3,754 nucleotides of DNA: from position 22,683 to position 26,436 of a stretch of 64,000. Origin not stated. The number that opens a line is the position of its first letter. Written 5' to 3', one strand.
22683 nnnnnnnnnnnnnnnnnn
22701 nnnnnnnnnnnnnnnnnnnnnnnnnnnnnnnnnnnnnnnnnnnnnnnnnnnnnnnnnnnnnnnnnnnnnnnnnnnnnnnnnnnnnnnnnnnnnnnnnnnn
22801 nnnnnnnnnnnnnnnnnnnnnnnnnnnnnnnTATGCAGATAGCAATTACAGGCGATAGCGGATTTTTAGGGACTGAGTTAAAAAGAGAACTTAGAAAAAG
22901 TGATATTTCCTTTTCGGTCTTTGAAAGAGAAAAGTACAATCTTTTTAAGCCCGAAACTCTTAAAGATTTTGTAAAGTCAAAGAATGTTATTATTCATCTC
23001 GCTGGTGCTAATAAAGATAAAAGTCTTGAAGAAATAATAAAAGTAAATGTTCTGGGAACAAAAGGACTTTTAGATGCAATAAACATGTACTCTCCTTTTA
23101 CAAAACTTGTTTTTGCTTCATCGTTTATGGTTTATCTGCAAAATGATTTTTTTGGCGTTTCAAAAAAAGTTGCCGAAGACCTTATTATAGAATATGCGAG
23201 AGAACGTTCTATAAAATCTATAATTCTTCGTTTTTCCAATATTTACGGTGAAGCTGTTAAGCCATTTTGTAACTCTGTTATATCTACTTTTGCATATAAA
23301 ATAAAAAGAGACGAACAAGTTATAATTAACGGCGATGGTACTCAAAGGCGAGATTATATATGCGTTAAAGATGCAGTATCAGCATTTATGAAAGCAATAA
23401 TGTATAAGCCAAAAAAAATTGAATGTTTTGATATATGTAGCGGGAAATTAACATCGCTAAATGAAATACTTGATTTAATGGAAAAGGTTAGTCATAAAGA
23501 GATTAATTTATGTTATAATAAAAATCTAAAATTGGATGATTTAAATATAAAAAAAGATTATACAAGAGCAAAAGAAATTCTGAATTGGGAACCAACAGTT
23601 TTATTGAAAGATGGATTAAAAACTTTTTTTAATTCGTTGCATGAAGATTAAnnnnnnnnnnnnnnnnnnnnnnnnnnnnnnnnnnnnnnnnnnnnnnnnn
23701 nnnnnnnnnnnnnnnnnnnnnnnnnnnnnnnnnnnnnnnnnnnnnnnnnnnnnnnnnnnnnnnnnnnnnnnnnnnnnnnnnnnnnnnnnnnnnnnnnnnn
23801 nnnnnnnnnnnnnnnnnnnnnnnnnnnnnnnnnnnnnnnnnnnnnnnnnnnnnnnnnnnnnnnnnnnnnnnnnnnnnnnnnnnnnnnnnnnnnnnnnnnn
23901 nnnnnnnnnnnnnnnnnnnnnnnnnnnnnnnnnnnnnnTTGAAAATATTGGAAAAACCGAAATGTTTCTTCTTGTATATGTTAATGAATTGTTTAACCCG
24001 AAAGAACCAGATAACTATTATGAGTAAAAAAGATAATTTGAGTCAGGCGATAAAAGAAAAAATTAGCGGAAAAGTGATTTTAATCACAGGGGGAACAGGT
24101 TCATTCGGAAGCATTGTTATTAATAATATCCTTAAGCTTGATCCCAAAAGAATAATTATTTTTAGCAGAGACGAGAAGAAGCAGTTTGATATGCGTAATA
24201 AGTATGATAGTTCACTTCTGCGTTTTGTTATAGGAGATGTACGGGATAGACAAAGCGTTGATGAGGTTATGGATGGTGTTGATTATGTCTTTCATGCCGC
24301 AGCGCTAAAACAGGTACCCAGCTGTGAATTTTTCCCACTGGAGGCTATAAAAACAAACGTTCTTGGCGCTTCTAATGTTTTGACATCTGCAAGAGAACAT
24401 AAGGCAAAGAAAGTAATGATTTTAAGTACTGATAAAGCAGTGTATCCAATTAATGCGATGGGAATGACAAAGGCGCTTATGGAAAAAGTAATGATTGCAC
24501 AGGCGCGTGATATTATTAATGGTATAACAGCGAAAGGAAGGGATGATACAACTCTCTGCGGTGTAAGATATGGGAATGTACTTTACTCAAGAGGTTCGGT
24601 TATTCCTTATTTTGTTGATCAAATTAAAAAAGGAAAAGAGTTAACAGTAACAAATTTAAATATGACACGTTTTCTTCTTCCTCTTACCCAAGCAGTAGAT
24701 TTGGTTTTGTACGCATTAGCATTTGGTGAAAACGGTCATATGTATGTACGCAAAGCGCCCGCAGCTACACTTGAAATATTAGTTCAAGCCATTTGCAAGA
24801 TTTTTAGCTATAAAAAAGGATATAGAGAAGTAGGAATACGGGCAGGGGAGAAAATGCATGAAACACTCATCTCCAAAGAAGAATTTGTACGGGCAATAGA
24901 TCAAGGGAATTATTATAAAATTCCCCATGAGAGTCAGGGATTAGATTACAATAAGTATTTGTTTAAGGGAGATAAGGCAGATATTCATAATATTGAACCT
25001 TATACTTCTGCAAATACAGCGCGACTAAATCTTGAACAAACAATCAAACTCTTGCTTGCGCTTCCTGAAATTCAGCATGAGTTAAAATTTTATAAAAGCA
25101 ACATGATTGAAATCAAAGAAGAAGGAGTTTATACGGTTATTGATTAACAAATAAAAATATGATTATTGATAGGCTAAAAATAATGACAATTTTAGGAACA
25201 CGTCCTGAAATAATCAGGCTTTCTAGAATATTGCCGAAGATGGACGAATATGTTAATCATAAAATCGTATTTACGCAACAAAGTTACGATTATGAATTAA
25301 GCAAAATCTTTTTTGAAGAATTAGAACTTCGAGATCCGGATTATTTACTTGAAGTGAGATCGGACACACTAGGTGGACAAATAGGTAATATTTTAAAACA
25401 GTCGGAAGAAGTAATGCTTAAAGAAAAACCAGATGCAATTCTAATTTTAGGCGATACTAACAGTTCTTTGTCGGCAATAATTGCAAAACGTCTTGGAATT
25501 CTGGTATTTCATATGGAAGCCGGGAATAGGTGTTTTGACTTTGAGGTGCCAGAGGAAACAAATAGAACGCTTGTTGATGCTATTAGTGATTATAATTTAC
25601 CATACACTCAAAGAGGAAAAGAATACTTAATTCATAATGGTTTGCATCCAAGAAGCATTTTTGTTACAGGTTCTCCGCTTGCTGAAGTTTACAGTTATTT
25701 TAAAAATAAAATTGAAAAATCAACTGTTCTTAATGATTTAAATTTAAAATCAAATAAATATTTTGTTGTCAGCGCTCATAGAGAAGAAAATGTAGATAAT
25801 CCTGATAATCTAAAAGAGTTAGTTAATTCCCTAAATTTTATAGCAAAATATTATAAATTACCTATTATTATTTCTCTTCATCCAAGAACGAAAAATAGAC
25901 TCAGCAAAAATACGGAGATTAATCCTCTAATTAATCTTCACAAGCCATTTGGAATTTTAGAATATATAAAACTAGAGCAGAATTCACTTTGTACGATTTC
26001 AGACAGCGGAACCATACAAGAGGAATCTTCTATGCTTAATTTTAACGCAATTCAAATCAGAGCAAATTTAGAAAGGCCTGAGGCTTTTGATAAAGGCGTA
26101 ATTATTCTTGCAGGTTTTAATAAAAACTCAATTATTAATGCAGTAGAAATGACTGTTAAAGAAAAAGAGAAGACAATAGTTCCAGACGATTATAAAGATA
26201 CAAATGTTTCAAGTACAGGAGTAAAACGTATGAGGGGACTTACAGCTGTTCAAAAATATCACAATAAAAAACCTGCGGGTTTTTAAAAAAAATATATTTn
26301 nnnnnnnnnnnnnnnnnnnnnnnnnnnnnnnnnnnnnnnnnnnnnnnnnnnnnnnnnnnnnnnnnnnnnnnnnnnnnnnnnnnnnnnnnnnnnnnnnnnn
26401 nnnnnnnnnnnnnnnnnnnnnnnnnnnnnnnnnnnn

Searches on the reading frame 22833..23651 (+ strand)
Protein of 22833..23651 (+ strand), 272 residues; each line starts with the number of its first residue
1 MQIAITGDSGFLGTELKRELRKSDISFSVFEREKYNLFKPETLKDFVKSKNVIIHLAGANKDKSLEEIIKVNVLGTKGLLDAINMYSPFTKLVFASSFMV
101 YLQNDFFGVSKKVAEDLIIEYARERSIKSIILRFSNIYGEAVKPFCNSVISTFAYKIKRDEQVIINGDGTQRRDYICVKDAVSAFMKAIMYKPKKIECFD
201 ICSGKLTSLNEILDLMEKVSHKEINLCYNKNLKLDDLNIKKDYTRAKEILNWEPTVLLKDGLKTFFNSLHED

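Call 6: search_protein_families(library=pfam, proteins=[window:22833-23651:+], max_evalue=0.001)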
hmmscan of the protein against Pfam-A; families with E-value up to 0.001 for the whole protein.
window:22833-23651:+ (272 aa): 6 families
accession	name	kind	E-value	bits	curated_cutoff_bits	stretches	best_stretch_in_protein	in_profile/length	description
PF01370.27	Epimerase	-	4.5e-28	98.7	20.9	1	3-190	1-226/240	NAD dependent epimerase/dehydratase family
PF16363.11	GDP_Man_Dehyd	-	9.3e-19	68.5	27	1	51-263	77-330/332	GDP-mannose 4,6 dehydratase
PF02719.21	Polysacc_synt_2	-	1.2e-10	41.5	20.2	1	49-220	77-247/293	Polysaccharide biosynthesis protein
PF07993.18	NAD_binding_4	-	3.9e-10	39.7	20.1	1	39-115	78-154/258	Male sterility protein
PF04321.23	RmlD_sub_bind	-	6.1e-10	39.1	27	1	1-150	1-164/287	RmlD substrate binding domain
PF01073.25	3Beta_HSD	-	9.4e-10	38.4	22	1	36-104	53-123/280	3-beta hydroxysteroid dehydrogenase/isomerase family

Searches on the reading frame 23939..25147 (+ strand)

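Call 6: search_protein_families(library=pfam, proteins=[window:23939-25147:+], max_evalue=0.001)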
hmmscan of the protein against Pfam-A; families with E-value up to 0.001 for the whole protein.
window:23939-25147:+ (402 aa): 10 families
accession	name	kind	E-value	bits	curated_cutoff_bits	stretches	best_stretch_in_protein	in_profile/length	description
PF02719.21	Polysacc_synt_2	-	5.9e-94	315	20.2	1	47-328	1-291/293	Polysaccharide biosynthesis protein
PF01370.27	Epimerase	-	2.2e-23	83.3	20.9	1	47-269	1-237/240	NAD dependent epimerase/dehydratase family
PF16363.11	GDP_Man_Dehyd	-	1.2e-14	55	27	1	48-165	1-130/332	GDP-mannose 4,6 dehydratase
PF01073.25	3Beta_HSD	-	2.9e-14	53.2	22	1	48-170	1-122/280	3-beta hydroxysteroid dehydrogenase/isomerase family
PF08485.16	Polysacc_syn_2C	-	8.4e-12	45.1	25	1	334-379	4-48/48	Polysaccharide biosynthesis protein C-terminal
PF07993.18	NAD_binding_4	-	3.6e-10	39.9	20.1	1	49-183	1-155/258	Male sterility protein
PF13460.12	NAD_binding_10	-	2.3e-08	34.5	27.2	1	51-169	1-103/184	NAD(P)H-binding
PF04321.23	RmlD_sub_bind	-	7.4e-07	29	27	1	47-165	3-102/287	RmlD substrate binding domain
PF05368.20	NmrA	-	3.1e-06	27.4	27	1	45-122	3-78/298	NmrA-like family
PF08659.16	KR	-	0.00041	20.7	22.6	1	47-115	3-76/180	KR domain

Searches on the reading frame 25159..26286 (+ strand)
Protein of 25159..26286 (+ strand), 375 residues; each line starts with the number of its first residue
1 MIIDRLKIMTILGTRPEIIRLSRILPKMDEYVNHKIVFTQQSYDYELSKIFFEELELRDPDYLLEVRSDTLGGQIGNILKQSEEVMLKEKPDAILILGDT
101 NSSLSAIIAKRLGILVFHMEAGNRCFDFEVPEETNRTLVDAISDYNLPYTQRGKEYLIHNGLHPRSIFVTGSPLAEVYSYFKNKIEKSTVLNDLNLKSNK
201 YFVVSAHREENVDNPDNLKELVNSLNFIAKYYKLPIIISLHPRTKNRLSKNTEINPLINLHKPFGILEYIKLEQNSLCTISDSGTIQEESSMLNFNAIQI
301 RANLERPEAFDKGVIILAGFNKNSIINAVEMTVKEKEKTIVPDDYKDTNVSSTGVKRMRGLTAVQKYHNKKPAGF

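Call 6: search_protein_families(library=pfam, proteins=[window:25159-26286:+], max_evalue=0.001)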
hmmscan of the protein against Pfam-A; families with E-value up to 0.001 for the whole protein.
window:25159-26286:+ (375 aa): 1 family
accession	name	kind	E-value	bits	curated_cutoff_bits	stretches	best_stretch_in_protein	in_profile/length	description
PF02350.25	Epimerase_2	-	1.5e-83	280.9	30.6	1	29-351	6-339/347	UDP-N-acetylglucosamine 2-epimerase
